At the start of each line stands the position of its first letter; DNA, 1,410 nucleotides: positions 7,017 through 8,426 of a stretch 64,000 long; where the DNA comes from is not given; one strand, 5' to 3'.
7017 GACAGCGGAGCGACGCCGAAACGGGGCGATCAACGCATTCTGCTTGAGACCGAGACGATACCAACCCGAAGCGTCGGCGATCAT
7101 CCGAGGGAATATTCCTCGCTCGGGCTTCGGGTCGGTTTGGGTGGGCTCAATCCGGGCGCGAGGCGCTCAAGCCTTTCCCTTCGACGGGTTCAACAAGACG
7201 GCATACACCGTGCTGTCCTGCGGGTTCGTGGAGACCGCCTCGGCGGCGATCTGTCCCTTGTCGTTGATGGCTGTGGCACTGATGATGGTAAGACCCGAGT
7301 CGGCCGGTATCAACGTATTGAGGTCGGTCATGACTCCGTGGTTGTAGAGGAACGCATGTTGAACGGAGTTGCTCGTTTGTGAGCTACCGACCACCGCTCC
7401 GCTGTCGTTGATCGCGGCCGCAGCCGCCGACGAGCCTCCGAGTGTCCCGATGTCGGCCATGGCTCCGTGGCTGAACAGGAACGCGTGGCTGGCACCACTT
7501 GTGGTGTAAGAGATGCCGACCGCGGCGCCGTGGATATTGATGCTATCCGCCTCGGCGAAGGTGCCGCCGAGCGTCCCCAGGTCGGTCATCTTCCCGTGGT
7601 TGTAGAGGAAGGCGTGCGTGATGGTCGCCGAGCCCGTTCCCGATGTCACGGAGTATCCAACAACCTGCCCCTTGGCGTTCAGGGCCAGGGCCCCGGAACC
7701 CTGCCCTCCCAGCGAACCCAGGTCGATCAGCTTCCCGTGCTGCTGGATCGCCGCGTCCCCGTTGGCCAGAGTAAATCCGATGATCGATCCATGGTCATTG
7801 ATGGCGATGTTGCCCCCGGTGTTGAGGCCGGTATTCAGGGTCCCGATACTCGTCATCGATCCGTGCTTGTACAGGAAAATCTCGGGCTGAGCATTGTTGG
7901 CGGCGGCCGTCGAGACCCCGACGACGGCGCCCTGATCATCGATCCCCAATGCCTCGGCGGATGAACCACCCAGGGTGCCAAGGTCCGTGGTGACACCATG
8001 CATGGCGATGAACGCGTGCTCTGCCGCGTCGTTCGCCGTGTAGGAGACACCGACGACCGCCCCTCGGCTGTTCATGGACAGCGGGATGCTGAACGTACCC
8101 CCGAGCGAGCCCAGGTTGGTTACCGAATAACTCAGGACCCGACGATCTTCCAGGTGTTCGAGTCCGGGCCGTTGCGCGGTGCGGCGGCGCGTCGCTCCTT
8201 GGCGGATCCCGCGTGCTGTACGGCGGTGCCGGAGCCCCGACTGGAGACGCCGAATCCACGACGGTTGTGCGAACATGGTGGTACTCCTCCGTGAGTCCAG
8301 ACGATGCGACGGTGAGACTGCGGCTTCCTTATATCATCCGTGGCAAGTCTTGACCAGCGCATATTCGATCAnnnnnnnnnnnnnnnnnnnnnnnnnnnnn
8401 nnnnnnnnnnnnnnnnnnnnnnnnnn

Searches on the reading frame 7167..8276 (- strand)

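Call 3: search_protein_families(library=pfam, proteins=[window:7167-8276:-], max_evalue=0.01)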
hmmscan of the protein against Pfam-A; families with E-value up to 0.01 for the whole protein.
window:7167-8276:- (369 aa): 1 family
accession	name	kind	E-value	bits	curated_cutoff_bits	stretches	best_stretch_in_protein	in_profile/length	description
PF11949.14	DUF3466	-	1.4e-12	47.4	25.1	2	281-355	432-535/609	Protein of unknown function (DUF3466)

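Call 4: search_protein_families(library=ncbifam, proteins=[window:7167-8276:-], max_evalue=0.01)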
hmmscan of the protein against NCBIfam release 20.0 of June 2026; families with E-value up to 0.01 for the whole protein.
window:7167-8276:- (369 aa): 1 family
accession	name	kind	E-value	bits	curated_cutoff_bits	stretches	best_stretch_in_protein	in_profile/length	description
TIGR02913.1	HAF_rpt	repeat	3e-52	174.3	22.65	5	286-323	1-38/39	HAF repeat protein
